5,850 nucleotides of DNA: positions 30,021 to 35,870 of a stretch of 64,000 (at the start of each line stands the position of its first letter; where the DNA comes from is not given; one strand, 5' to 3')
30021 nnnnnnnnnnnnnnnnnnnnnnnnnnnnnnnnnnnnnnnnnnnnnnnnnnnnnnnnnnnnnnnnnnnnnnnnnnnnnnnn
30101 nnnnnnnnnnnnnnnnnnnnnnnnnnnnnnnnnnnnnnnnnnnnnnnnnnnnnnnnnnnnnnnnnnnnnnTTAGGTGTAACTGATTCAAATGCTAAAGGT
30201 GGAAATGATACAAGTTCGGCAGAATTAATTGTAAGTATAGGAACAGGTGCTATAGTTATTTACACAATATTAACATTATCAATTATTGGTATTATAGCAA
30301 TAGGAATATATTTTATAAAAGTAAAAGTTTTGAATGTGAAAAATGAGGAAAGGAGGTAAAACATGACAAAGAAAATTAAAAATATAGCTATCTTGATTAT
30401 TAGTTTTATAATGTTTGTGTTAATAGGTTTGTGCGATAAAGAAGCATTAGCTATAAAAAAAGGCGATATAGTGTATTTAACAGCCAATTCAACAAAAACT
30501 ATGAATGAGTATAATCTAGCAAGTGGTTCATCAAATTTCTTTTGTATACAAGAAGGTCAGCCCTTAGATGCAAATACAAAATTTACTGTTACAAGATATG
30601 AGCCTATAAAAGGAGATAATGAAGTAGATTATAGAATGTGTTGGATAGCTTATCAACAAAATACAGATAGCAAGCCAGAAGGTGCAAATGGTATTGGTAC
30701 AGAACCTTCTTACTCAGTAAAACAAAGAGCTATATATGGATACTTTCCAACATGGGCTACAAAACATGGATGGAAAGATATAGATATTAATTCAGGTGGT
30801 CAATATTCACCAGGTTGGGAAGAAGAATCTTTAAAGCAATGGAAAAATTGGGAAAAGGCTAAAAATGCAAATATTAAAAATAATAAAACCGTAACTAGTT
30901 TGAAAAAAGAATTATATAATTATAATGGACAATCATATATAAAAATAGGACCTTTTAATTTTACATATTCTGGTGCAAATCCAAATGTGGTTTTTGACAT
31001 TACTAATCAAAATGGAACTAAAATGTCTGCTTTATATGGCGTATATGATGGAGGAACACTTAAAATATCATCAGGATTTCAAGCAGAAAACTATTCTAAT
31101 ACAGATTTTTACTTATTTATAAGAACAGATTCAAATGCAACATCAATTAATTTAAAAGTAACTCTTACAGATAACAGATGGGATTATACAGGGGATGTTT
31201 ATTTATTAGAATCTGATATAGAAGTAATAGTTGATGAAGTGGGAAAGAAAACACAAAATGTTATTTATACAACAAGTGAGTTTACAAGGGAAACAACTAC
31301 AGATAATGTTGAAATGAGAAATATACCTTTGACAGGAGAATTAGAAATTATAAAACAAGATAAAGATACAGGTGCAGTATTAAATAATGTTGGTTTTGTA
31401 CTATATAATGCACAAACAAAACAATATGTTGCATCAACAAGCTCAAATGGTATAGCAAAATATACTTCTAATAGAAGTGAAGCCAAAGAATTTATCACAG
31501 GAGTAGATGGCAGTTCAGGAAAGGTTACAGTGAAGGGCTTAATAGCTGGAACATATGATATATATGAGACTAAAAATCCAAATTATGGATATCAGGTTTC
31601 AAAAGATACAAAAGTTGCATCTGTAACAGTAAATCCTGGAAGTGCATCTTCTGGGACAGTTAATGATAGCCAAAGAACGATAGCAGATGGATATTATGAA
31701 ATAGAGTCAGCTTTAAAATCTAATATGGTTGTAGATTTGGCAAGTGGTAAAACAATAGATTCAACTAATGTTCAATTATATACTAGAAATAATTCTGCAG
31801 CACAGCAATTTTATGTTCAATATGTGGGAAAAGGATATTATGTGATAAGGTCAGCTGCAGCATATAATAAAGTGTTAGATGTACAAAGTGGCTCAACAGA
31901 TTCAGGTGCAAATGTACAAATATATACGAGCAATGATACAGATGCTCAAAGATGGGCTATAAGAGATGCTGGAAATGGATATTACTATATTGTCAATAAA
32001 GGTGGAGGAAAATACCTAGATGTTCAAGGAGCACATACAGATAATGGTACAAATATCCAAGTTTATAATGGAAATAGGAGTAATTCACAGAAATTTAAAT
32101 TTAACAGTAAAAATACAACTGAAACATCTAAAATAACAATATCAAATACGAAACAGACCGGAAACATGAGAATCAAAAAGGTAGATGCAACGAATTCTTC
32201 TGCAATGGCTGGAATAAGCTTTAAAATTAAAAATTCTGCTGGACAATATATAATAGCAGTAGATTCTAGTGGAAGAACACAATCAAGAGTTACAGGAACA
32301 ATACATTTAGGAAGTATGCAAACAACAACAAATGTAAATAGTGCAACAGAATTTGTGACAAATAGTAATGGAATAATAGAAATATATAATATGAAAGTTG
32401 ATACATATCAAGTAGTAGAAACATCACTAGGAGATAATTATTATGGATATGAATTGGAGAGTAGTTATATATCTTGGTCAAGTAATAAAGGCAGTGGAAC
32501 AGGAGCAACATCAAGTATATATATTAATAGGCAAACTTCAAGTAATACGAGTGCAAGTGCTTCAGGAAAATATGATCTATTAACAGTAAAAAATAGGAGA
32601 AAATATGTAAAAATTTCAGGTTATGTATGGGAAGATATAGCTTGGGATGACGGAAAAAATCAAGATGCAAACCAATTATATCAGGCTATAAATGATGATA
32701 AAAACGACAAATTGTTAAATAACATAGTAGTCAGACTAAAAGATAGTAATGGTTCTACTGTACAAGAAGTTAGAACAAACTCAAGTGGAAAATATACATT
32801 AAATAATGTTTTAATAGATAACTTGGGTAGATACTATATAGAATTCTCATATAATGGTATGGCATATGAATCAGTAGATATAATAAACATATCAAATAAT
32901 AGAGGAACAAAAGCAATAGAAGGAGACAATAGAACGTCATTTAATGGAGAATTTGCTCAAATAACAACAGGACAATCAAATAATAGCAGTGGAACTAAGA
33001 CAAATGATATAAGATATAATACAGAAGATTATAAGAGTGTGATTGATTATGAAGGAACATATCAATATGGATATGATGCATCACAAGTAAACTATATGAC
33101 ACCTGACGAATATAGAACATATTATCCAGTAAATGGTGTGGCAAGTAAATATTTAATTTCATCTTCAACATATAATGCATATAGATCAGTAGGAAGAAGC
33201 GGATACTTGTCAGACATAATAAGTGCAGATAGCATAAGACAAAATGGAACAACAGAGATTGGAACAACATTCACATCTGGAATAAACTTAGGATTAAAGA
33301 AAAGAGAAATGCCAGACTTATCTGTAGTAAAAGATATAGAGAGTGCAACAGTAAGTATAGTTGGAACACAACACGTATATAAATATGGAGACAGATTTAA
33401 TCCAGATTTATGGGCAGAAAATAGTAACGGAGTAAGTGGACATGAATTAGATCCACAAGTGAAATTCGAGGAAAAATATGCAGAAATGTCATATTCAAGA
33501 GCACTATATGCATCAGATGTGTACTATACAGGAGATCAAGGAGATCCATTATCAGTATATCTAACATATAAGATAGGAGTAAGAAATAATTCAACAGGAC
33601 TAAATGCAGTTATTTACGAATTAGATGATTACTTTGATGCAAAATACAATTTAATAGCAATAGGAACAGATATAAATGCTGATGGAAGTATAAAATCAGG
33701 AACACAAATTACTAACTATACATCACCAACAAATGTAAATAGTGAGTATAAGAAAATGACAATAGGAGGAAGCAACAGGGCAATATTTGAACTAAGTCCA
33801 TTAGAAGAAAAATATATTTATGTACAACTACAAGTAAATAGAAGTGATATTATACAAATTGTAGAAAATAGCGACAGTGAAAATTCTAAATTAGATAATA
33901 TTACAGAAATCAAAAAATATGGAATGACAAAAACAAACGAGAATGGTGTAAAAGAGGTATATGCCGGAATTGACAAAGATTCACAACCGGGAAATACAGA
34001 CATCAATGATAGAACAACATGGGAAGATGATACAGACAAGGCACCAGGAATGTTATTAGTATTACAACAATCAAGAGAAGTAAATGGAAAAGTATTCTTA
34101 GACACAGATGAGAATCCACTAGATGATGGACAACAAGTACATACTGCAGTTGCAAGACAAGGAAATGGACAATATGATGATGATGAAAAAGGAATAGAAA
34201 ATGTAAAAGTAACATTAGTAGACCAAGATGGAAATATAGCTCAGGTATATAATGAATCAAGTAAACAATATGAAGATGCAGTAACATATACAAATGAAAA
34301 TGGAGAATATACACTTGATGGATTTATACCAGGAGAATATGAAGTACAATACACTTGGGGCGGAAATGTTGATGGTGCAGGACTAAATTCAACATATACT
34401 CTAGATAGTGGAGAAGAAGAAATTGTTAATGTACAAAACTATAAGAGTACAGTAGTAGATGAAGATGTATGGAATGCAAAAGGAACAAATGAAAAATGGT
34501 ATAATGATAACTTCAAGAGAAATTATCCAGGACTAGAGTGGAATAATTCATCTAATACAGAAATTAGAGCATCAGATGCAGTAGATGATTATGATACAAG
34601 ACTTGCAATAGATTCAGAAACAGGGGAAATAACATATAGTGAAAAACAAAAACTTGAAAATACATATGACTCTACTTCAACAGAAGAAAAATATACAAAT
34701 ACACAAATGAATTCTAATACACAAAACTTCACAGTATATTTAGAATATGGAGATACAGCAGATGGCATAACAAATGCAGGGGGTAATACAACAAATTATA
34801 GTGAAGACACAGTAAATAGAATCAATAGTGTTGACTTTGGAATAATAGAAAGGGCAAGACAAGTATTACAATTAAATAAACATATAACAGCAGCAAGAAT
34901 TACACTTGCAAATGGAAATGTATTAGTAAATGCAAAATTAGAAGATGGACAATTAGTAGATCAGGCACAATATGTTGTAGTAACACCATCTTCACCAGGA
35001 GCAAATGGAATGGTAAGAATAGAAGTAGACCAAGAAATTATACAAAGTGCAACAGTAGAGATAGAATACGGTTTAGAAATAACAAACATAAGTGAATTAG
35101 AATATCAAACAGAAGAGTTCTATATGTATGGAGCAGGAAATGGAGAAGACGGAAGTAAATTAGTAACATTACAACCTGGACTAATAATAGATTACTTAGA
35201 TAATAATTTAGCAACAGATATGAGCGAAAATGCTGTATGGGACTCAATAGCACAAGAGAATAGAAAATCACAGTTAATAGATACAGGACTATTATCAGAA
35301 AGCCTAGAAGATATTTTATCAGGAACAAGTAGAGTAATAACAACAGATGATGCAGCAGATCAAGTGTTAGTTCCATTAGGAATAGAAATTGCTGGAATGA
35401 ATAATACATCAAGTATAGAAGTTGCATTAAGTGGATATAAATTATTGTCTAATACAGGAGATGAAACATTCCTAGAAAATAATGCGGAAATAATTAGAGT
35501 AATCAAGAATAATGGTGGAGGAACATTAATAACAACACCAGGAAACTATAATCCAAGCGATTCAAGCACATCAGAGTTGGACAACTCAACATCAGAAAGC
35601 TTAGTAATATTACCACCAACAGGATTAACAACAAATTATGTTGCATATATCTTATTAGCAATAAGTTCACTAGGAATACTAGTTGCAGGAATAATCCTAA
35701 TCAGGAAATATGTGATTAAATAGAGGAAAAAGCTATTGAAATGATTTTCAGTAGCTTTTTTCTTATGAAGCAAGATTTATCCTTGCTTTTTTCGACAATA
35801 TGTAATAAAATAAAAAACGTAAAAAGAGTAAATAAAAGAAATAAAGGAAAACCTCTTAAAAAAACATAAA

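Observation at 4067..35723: Three tandem, anciently diverged A-B cassettes: six giant surface proteins filling 31.6 kb with no accessory genes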

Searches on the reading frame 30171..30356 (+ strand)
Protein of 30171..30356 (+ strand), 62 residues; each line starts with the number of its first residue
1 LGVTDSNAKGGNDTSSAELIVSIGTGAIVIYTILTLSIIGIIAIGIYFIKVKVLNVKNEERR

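Call 81: search_protein_families(library=ncbifam, proteins=[window:30171-30356:+], max_evalue=10)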
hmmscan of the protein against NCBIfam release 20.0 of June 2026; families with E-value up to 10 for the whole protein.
seq(62 aa): 0 families

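Call 82: search_protein_families(library=pfam, proteins=[window:30171-30356:+], max_evalue=10)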
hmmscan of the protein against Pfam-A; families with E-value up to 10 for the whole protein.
seq(62 aa): 2 families
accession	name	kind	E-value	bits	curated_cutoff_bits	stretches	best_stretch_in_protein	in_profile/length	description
PF10724.14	DUF2516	-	0.051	14.3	30.6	1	23-52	53-82/92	Protein of unknown function (DUF2516)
PF17988.6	VEGFR-2_TMD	-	0.26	11.2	25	1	13-30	1-18/35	VEGFR-2 Transmembrane domain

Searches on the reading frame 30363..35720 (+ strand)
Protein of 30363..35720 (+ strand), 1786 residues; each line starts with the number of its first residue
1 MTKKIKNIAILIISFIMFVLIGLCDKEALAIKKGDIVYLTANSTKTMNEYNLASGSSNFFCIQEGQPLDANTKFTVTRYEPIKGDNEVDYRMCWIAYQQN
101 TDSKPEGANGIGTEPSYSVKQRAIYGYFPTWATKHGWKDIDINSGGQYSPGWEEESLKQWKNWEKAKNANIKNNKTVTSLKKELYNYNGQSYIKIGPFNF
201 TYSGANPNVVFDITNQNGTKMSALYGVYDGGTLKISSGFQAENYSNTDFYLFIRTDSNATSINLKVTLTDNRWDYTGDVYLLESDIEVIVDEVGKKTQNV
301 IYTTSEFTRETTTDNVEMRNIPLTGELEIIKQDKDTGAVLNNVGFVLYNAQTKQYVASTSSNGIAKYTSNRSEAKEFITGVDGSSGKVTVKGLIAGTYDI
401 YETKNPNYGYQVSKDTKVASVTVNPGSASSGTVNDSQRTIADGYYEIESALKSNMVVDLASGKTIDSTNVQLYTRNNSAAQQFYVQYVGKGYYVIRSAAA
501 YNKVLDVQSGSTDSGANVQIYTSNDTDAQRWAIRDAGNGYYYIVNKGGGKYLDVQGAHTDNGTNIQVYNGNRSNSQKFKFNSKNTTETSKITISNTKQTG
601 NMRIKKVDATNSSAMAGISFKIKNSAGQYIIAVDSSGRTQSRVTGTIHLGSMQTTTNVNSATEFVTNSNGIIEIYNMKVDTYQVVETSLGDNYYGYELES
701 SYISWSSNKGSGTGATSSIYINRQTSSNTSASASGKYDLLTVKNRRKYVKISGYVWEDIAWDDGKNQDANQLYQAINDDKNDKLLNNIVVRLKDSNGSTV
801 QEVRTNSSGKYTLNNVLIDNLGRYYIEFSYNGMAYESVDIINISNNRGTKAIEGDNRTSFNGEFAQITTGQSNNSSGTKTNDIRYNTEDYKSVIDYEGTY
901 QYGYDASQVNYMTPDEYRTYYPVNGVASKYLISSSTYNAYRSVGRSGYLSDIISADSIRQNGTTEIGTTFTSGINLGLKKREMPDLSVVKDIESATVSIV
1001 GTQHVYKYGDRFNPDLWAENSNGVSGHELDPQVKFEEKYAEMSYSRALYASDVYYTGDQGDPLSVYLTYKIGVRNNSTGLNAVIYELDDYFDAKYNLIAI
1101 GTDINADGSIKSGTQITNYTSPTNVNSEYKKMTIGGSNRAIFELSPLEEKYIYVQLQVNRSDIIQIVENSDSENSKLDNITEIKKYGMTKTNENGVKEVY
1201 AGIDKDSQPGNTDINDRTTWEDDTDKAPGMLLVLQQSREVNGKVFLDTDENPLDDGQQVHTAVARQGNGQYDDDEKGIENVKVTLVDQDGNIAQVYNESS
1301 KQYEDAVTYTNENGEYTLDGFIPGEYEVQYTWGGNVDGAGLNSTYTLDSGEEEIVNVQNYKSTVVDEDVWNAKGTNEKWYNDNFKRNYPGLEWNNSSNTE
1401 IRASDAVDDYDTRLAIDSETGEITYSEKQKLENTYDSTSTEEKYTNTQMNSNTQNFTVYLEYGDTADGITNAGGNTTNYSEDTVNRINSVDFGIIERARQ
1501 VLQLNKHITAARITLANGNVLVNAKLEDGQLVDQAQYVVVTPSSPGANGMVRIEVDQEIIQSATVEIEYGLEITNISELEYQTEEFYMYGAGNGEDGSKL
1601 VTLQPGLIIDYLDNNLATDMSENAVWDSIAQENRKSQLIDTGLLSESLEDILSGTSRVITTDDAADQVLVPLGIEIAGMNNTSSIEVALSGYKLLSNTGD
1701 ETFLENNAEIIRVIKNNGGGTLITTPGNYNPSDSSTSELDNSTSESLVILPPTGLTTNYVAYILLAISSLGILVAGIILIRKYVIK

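Call 6: search_protein_families(library=pfam, proteins=[window:30363-35720:+], max_evalue=0.01)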
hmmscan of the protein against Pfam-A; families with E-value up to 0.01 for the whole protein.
window:30363-35720:+ (1786 aa): 6 families
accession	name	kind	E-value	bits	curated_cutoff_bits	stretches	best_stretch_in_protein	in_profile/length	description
PF14200.12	RicinB_lectin_2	-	1.3e-42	144.8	25.6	3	491-568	13-89/89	Ricin-type beta-trefoil lectin domain-like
PF17802.7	SpaA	-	4.3e-21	75.3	23.1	2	325-422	1-77/91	Prealbumin-like fold domain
PF00652.28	Ricin_B_lectin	-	5e-15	56.3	29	2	445-578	3-126/126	Ricin-type beta-trefoil lectin domain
PF13620.12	CarboxypepD_reg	-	7.6e-10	39.4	32.3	2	779-846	8-72/82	Carboxypeptidase regulatory-like domain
PF17210.9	SdrD_B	-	2.2e-07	31.5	29.7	2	1266-1336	12-70/112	SdrD B-like domain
PF13715.12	CarbopepD_reg_2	-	0.0082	16.6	32.2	0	776-846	5-67/88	CarboxypepD_reg-like domain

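Call 7: search_protein_families(library=ncbifam, proteins=[window:30363-35720:+], max_evalue=0.01)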
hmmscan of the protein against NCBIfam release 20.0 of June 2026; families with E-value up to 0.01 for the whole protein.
window:30363-35720:+ (1786 aa): 1 family
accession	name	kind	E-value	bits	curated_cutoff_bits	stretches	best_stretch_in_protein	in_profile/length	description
NF035930.1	lectin_2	subfamily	5.2e-09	36.1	100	1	453-531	166-238/238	lectin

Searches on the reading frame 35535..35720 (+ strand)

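Call 81: search_protein_families(library=ncbifam, proteins=[window:35535-35720:+], max_evalue=10)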
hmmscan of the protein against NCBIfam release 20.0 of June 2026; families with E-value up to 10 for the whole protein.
seq(62 aa): 2 families
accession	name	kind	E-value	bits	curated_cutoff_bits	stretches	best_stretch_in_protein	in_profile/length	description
NF053819.1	EF0750_LPXTG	subfamily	0.03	14.8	47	1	3-56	51-102/105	EF2685/EF0750 family sortase-dependent surface protein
TIGR01167.1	LPXTG_anchor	domain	0.064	14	15.9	1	26-58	2-31/34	LPXTG cell wall anchor domain-containing protein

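Call 82: search_protein_families(library=pfam, proteins=[window:35535-35720:+], max_evalue=10)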
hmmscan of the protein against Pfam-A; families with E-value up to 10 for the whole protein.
seq(62 aa): 1 family
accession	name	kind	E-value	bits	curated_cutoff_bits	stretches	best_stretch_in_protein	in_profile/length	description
PF09049.15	SNN_transmemb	-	1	9.9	25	1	27-52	7-30/32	Stannin transmembrane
